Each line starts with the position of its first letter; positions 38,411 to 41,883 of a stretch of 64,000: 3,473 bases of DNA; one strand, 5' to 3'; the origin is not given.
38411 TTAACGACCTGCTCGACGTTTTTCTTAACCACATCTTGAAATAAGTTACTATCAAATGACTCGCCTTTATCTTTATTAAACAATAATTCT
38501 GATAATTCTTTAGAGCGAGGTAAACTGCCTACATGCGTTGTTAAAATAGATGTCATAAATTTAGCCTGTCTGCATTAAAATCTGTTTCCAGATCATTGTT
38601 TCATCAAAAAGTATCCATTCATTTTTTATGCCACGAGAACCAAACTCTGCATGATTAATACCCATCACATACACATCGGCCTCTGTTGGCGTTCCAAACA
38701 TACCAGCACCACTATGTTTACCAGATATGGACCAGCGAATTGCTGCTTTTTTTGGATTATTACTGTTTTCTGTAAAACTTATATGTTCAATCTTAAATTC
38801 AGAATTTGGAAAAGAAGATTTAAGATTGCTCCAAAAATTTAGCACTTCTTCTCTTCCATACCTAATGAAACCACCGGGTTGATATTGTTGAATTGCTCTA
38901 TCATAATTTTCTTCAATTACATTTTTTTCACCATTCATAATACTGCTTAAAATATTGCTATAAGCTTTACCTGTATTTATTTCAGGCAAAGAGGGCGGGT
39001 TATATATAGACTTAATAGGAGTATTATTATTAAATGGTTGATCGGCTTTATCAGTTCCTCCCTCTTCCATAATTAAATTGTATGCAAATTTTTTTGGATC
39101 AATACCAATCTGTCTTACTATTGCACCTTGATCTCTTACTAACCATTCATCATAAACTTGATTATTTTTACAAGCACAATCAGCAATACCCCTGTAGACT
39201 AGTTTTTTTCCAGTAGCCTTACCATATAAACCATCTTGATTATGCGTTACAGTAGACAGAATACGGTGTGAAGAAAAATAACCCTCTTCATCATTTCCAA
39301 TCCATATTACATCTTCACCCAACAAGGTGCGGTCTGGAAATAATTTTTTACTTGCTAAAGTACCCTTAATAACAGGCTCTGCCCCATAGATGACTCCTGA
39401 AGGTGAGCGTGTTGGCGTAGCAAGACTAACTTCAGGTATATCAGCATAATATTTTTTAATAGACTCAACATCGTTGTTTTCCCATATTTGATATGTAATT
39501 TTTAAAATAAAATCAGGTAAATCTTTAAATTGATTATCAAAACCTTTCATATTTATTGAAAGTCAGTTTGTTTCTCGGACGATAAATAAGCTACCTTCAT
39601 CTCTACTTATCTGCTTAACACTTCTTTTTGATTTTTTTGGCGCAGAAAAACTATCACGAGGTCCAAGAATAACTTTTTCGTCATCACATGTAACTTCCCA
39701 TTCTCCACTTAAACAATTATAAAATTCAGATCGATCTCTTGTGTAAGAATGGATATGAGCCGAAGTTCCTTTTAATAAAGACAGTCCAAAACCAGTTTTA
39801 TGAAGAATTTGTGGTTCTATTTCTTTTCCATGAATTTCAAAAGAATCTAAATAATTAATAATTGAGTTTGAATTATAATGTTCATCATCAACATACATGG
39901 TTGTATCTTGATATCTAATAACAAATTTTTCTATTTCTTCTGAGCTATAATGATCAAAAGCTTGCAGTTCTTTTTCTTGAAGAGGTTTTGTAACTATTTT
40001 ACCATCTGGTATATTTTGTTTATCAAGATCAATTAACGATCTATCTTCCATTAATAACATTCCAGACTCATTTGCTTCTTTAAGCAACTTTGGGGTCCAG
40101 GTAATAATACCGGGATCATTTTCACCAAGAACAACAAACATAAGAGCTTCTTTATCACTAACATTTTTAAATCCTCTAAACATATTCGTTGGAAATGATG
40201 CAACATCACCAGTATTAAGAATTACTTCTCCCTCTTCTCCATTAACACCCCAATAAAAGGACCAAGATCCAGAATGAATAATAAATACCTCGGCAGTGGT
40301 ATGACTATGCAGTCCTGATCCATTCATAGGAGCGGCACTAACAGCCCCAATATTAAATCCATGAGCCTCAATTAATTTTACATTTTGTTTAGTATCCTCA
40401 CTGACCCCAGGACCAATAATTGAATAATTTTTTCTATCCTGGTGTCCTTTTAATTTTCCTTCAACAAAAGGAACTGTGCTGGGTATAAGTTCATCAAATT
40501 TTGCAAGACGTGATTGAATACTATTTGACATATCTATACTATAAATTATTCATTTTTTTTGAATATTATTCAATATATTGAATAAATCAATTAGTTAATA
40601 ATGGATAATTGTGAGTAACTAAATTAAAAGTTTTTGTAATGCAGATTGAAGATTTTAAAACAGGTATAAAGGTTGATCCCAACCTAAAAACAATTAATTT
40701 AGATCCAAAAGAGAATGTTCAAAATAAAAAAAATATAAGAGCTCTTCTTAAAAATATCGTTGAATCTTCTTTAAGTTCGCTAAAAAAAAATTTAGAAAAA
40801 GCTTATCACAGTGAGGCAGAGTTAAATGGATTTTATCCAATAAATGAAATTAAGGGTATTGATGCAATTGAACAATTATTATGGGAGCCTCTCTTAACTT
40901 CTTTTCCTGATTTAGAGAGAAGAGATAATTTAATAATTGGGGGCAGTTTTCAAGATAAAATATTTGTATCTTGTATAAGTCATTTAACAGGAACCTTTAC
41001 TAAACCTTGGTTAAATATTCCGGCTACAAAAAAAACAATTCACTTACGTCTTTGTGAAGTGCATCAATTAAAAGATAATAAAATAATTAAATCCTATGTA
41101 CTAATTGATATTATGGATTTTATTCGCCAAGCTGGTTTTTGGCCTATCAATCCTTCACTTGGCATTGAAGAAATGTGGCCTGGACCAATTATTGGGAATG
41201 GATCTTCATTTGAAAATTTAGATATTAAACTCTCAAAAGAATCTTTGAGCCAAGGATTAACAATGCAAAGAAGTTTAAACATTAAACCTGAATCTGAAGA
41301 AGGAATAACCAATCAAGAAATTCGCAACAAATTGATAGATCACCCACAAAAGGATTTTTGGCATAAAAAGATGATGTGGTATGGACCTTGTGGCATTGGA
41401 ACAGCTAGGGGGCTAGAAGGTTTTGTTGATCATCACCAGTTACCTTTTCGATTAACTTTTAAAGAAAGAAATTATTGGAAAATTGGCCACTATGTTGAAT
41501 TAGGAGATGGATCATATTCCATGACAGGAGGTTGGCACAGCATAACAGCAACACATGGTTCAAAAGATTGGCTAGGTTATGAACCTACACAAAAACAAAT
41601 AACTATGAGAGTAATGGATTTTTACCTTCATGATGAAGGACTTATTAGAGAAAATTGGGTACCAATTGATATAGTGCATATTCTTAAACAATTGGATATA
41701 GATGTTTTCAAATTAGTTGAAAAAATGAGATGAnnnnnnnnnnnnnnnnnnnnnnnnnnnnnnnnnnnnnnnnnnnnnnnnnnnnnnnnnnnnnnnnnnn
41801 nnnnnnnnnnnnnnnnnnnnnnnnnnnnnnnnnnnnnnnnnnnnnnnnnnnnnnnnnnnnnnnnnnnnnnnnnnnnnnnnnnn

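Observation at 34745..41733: Five proteins carrying up to nine NTF2/SnoaL-like domains, interleaved with a bicupin and a MetE-like enzyme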

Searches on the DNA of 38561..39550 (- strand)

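Call 108: search_dna_similar(query=L087:1-6400:+, collection=plasmids, mode=near, max_rows=60)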
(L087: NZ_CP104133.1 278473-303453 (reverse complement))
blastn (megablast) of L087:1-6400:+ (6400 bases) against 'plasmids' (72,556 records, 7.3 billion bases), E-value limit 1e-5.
Records with a match: 51; places in all: 55; records where one place covers at least 80% of the query: 15.
Best place of each record, by identity: >=99% 3; 95-99% 1; 80-90% 15; 60-80% 32.
By first word of the organism name: Sinorhizobium 20; Rhizobium 9; Martelella 3; Pararhizobium 2; Agrobacterium 2; Novosphingobium 2; Ensifer 1; Alloyangia 1; Marinovum 1; Tritonibacter 1; and 9 more.
By predicted mobility (MOB-suite, as given by PLSDB): non-mobilizable 32; mobilizable 11; conjugative 8.
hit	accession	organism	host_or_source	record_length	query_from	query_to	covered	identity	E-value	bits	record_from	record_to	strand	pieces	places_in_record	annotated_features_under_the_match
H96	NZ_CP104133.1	Sinorhizobium sp. K101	Phaseolus vulgaris,cell ...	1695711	1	6400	100%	100.0%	0e+0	11819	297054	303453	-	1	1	none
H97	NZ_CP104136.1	Sinorhizobium sp. C101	Phaseolus vulgaris,cell ...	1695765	1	6400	100%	100.0%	0e+0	11819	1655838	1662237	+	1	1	record has no annotation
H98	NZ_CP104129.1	Sinorhizobium sp. M103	Phaseolus vulgaris,cell ...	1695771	1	6400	100%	100.0%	0e+0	11819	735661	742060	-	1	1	none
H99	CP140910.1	Sinorhizobium medicae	Medicago lupulina,whole organism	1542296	4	6400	99%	88.4%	0e+0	7628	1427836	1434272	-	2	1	extracellular solute-binding protein | ugpC: sn-glycerol-3-phosphate ABC transporter ATP-binding protein UgpC | sugar ABC transporter permease | carbohydrate ABC transporter permease | SDR family oxidoreductase | and 1 other names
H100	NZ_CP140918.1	Sinorhizobium medicae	Medicago lupulina,whole organism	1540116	4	6400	99%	88.4%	0e+0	7628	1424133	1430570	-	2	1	none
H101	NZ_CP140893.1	Sinorhizobium medicae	Medicago lupulina,whole organism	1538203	4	6400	99%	88.4%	0e+0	7628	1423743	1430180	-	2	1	none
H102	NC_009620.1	Sinorhizobium medicae WSM419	-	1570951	1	6400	99%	88.5%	0e+0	7650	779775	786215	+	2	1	none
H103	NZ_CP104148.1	Sinorhizobium medicae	Trigonella foenum-graecum,cell culture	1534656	1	6400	99%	88.5%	0e+0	7650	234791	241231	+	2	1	none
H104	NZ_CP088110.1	Sinorhizobium medicae WSM1115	cell culture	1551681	1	6400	99%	88.5%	0e+0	7639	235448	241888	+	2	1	none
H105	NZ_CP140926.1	Sinorhizobium medicae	Medicago lupulina,whole organism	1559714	4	6400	99%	88.3%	0e+0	7592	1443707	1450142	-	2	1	none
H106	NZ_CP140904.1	Sinorhizobium medicae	Medicago lupulina,whole organism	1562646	4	6400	99%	88.3%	0e+0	7592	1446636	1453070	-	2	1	none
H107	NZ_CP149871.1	Sinorhizobium medicae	Melilotus albus,Cell Culture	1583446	4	6400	99%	88.3%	0e+0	7583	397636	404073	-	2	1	none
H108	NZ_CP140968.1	Sinorhizobium medicae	Medicago lupulina,whole organism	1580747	4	6400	99%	88.3%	0e+0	7583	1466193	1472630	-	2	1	none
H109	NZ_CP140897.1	Sinorhizobium medicae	Medicago lupulina,whole organism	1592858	4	6400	99%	88.3%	0e+0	7589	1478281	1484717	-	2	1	none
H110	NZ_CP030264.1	Ensifer adhaerens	Zea mays,whole organism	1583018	5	5506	86%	84.1%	0e+0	5291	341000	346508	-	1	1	none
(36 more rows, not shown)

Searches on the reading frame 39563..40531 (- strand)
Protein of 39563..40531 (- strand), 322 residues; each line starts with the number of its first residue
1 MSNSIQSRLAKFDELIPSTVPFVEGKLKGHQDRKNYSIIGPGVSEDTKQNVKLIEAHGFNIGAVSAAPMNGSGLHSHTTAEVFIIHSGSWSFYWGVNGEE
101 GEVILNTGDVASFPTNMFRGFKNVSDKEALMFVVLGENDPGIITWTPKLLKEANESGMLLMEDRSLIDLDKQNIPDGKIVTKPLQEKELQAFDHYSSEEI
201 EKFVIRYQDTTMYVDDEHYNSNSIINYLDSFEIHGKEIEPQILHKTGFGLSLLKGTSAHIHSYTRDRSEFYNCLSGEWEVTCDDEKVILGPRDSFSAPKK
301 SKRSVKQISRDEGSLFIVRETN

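Call 3: search_protein_families(library=pfam, proteins=[window:39563-40531:-], max_evalue=0.1)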
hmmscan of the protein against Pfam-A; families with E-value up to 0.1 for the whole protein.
window:39563-40531:- (322 aa): 4 families
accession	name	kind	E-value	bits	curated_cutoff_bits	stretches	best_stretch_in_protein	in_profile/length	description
PF07883.17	Cupin_2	-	1.2e-18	67.1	27.2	2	71-134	10-69/70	Cupin domain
PF00190.28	Cupin_1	-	8.9e-05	22.5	22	1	73-145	47-123/151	Cupin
PF05899.18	Cupin_3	-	0.0041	17.2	23.5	0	266-302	24-61/74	EutQ-like cupin domain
PF11699.14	CENP-C_C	-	0.0067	17.1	29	0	270-318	37-84/85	Mif2/CENP-C like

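Call 4: search_protein_families(library=ncbifam, proteins=[window:39563-40531:-], max_evalue=0.1)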
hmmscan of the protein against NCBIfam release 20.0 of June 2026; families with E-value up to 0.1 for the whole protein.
window:39563-40531:- (322 aa): 1 family
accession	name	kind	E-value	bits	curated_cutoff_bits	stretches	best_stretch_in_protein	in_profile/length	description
NF050094.1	BetDgalsidMYCTU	equivalog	6.5e-07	29.6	175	1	267-317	56-106/113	beta-D-galactosidase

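Call 16: search_solved_structures(query=window:39563-40531:-, max_evalue=1)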
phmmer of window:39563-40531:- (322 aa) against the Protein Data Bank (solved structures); distinct sequences matched with E-value up to 1: 6.
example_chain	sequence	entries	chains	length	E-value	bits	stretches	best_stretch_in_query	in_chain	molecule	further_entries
6a53_A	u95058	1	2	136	0.25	13.8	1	56-134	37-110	Novel protein with potential Cupin domain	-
6a55_A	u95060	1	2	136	0.29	13.6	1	56-133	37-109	Novel protein with potential Cupin domain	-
5tfz_A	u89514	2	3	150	0.34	13.4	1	56-133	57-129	dimethylsulfoniopropionate lyase DddK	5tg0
8hfb_A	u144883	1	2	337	0.69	12.4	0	259-305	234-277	Quercetin 2,3-dioxygenase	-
3cew_A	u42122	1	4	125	0.77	12.2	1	259-309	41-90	Uncharacterized cupin protein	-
3d82_A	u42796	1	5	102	0.81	12.2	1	223-318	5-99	Cupin 2, conserved barrel domain protein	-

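Call 69: find_homologous_proteins(query=window:39563-40531:-)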
Query window:39563-40531:- (322 aa): 1410 proteins with E <= 0.001 among 2399 candidates; the best 120 are listed.
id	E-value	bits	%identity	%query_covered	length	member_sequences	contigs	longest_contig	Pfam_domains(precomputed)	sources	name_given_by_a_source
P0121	1.4e-212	723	99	100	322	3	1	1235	PF07883.18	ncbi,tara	tara:strand:+ start:215 stop:1183 length:969 start_codon:yes stop_codon:yes gene_type:complete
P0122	5.4e-200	681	92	100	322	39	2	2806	PF07883.18,PF00190.29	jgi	-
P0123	1.1e-199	680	92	100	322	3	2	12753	PF07883.18,PF00190.29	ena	-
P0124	2.9e-188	643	88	100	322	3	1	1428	PF07883.18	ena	-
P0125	1.0e-185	634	84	100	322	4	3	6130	PF07883.18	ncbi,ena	-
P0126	2.3e-185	633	85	100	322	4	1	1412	PF07883.18,PF11699.15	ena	-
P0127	5.5e-185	632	85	100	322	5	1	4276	PF07883.18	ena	-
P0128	1.9e-184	630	84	100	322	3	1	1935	PF07883.18,PF00190.29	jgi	-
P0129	1.7e-183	627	84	100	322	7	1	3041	PF07883.18,PF00190.29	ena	-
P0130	2.2e-182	624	84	100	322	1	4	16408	PF07883.18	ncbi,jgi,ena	-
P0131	1.5e-180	617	81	100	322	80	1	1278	PF07883.18,PF00190.29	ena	-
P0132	3.3e-177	607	80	99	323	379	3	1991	PF07883.18,PF00190.29,PF11699.15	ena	-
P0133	3.1e-176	603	80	99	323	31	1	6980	PF07883.18,PF00190.29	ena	-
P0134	4.1e-175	600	79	99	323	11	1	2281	PF07883.18,PF00190.29,PF11699.15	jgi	-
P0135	5.7e-175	599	79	100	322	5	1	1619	PF07883.18,PF00190.29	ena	-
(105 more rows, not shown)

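Call 83: predict_structure(alignment_id=A3)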
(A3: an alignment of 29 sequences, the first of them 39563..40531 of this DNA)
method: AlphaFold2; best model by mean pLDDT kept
length: 322 residues; sequences in the alignment: 29
mean_pLDDT: 72.7   pTM: 0.75
mean pLDDT of the five models: 72.7, 72.4, 72.3, 69.6, 58.8
residues with pLDDT >= 90: 63; 70-90: 139; 50-70: 69; < 50: 51
segments of 3 or more residues with pLDDT < 50: 16-56, 76-78, 140-144
pLDDT, mean of each block of 10 residues (from residue 1): 67 51 32 34 36 53 74 54 89 80 92 78 87 69 54 65 61 68 73 85 87 72 78 83 74 90 87 94 93 87 93 89 67
secondary structure, 60 per line:
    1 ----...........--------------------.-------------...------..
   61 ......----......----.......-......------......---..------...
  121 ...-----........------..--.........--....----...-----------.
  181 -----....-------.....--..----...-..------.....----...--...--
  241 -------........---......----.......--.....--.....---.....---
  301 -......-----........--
elements in order: H5-8 E9-11 H12-15 E50-52 E59-66 E71-76 E81-87 E89-94 E101-106 E118-123 E129-136 H147-155 E158-161 E166-168 H186-189 H197-201 E222-226 E231-233 E236-238 E248-255 E259-264 E269-275 E278-282 E285-289 E293-297 E302-307 E313-320

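Call 85: fold_search(model_id=the predicted structure, library=pdb)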
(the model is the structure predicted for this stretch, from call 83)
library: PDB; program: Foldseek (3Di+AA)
matches with E <= 10: 1974; with E <= 0.001: 684
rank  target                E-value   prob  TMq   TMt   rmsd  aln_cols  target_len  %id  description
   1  6l9i_A                1.1e-14  1.00  0.54  0.52  11.8       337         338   10  Crystal Structure of Lactobacillus farciminis Oxalate Decarboxylase Formate Complex (released 2021-01-20)
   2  8hfb_B                1.7e-14  1.00  0.50  0.51  12.0       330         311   14  Evolved variant of quercetin 2,4-dioxygenase from Bacillus subtilis (released 2023-03-08)
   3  4met_A                1.7e-14  1.00  0.53  0.46  12.2       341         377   11  Assigning the EPR Fine Structure Parameters of the Mn(II) Centers in Bacillus subtilis Oxalate Decarboxylase by Site-D (released 2014-03-05)
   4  5vg3_B                3.1e-14  1.00  0.53  0.46  11.3       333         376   12  Structure of Oxalate Decarboxylase from Bacillus subtilis at pH 4.6 (released 2017-10-18)
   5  2uy9                  3.8e-14  1.00  0.53  0.46  12.2       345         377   12  E162A mutant of Bacillus subtilis Oxalate Decarboxylase OxdC (released 2007-08-21)
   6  2uyb                  3.8e-14  1.00  0.52  0.45  11.5       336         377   12  S161A mutant of Bacillus subtilis Oxalate Decarboxylase OxdC (released 2007-08-21)
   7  8hfb_A                5.0e-14  1.00  0.50  0.51  10.7       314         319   14  Evolved variant of quercetin 2,4-dioxygenase from Bacillus subtilis (released 2023-03-08)
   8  1uw8                  6.7e-14  1.00  0.51  0.44  12.5       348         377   13  CRYSTAL STRUCTURE OF OXALATE DECARBOXYLASE (released 2004-02-19)
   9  3s0m                  7.0e-14  1.00  0.53  0.46  12.1       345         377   12  A Structural Element that Modulates Proton-Coupled Electron Transfer in Oxalate Decarboxylase (released 2012-04-25)
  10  2uya                  9.3e-14  1.00  0.52  0.46  12.3       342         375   12  DEL162-163 mutant of Bacillus subtilis Oxalate Decarboxylase OxdC (released 2007-08-21)
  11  5e1r_B                9.3e-14  1.00  0.47  0.43   9.5       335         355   13  Crystal structure of pecan (carya illinoinensis) vicilin, a new food allergen (released 2016-08-10)
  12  5hi0                  9.8e-14  1.00  0.52  0.45  12.2       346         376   13  The Substrate Binding Mode and Chemical Basis of a Reaction Specificity Switch in Oxalate Decarboxylase (released 2016-04-06)
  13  6ufi                  9.8e-14  1.00  0.49  0.43  12.6       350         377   13  W96Y Oxalate Decarboxylase (Bacillus subtilis) (released 2020-09-30)
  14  5vg3_A                1.0e-13  1.00  0.52  0.45  11.6       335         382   11  Structure of Oxalate Decarboxylase from Bacillus subtilis at pH 4.6 (released 2017-10-18)
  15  2v09                  1.2e-13  1.00  0.52  0.45  11.6       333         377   12  SENS161-164DSSN mutant of Bacillus subtilis Oxalate Decarboxylase OxdC (released 2007-10-30)
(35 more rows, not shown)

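Call 115: search_solved_structures(query=A3, max_evalue=1)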
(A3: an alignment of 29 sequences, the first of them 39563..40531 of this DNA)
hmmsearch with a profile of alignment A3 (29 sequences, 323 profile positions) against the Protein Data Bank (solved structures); distinct sequences matched with E-value up to 1: 10.
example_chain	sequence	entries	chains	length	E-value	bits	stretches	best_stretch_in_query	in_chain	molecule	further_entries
3d82_A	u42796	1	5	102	1.1e-05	28.1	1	223-319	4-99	Cupin 2, conserved barrel domain protein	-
6o2d_A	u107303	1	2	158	0.00035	23.2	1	186-319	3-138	Inner kinetochore subunit cnp3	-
1y3t_A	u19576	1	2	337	0.0017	20.9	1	260-307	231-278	Hypothetical protein yxaG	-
2h0v_A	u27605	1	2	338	0.0017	20.9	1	260-307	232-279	Quercetin 2,3-dioxygenase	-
8hfb_A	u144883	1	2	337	0.003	20.1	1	260-307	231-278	Quercetin 2,3-dioxygenase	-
5fli_A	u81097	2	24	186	0.06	15.8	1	74-123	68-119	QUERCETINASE QUED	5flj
5flh_A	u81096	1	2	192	0.063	15.7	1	74-123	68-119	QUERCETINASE QUED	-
3d63_A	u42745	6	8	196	0.27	13.7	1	142-212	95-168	Inorganic pyrophosphatase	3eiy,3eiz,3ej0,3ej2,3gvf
9fek_A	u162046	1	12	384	0.57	12.6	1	88-132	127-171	Putative agmatinase 2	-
4nj6_A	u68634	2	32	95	0.8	12.1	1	105-164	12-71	Auxin response factor 7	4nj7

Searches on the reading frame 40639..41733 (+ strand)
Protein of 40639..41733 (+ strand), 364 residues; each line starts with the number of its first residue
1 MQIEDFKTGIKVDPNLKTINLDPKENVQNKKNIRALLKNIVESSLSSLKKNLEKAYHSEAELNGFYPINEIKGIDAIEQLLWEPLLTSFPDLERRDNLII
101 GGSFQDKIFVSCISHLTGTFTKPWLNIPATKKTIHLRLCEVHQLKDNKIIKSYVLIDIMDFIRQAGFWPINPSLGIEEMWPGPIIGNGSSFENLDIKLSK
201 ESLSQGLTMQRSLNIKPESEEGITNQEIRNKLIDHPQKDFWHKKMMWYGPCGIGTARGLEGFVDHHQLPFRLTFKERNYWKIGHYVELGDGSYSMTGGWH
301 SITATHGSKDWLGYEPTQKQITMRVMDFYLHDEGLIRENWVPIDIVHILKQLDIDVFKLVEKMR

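Call 3: search_protein_families(library=pfam, proteins=[window:40639-41733:+], max_evalue=0.1)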
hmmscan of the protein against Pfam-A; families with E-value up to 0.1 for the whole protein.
window:40639-41733:+ (364 aa): 2 families
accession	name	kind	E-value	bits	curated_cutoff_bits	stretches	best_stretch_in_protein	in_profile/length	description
PF07366.18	SnoaL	-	3.9e-16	59.5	28.4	2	238-352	20-126/126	SnoaL-like polyketide cyclase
PF12680.13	SnoaL_2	-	8e-10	39.7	27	2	239-338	18-101/102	SnoaL-like domain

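Call 4: search_protein_families(library=ncbifam, proteins=[window:40639-41733:+], max_evalue=0.1)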
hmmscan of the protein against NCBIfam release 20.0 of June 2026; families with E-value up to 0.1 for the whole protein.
window:40639-41733:+ (364 aa): 1 family
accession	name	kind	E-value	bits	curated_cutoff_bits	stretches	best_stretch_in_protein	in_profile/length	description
TIGR02096.1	TIGR02096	subfamily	5.8e-06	26.7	97.1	1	109-166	72-129/129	ketosteroid isomerase-related protein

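Call 28: search_solved_structures(query=window:40639-41733:+, max_evalue=1)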
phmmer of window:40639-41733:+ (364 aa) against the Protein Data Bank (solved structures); distinct sequences matched with E-value up to 1: 3.
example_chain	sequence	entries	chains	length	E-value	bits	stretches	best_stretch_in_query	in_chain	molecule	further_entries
8kaa_A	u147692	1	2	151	0.036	16.3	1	81-164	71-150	ester cyclase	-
2gey_A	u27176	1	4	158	0.48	12.5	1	67-176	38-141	AclR protein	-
6hnn_A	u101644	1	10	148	0.74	11.9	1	82-166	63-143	Putative polyketide cyclase IdmH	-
